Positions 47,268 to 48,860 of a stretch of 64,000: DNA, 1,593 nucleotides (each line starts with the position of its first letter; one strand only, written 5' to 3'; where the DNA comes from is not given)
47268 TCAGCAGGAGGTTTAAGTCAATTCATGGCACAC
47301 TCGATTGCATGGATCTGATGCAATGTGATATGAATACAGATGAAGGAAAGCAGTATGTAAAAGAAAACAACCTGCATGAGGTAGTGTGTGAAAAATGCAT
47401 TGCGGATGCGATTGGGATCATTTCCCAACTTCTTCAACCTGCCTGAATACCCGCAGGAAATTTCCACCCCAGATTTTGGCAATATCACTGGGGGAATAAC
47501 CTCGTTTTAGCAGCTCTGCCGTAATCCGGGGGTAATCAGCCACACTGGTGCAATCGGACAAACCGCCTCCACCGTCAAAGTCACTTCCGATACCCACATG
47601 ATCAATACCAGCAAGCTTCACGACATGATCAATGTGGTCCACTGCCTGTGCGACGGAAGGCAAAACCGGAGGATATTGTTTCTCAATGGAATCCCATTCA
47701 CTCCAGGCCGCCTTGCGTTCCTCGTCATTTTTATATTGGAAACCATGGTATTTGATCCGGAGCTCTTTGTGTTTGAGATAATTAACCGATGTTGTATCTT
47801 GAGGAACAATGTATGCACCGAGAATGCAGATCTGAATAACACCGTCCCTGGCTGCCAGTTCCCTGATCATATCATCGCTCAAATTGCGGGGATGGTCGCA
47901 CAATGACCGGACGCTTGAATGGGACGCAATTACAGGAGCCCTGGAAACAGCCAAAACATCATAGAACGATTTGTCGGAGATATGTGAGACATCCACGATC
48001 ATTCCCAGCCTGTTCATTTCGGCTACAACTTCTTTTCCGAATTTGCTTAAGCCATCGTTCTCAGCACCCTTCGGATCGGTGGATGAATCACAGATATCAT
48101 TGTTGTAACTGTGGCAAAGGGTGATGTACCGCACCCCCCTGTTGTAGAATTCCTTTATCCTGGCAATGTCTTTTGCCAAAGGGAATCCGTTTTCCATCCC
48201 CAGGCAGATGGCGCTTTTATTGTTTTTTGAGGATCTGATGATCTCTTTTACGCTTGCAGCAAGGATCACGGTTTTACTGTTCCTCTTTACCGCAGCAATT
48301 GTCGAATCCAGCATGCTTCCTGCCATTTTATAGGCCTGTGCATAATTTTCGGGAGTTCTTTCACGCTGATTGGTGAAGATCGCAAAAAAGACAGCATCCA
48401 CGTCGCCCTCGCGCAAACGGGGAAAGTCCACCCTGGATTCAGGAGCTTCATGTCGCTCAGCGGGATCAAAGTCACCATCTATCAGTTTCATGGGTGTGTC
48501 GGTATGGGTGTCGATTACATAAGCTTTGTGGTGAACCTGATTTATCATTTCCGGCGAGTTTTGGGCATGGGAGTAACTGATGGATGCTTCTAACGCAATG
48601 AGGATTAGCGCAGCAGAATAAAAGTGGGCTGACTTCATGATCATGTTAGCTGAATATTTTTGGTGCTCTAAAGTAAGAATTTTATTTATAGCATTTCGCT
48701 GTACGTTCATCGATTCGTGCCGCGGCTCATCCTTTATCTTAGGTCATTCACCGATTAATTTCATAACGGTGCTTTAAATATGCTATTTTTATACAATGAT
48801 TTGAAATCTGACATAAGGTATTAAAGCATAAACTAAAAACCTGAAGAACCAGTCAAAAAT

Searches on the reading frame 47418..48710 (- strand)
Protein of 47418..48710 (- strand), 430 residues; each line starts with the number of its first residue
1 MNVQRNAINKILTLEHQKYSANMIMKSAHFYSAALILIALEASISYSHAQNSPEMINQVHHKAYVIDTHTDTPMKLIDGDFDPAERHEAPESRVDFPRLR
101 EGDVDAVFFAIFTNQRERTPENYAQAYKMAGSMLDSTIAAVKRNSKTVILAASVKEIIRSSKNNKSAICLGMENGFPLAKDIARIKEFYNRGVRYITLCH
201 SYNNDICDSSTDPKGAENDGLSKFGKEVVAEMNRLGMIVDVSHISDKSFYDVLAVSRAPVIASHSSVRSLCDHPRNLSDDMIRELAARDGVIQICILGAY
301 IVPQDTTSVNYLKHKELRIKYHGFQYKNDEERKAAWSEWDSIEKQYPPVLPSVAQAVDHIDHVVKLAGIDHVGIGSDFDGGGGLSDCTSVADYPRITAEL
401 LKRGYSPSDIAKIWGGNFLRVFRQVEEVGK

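Call 80: search_protein_families(library=pfam, proteins=[window:47418-48710:-], max_evalue=0.00001)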
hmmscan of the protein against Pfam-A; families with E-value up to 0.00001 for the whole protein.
window:47418-48710:- (430 aa): 1 family
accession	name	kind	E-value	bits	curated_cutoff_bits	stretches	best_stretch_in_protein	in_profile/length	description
PF01244.27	Peptidase_M19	-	3.9e-107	358.5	26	1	59-424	2-319/319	Membrane dipeptidase (Peptidase family M19)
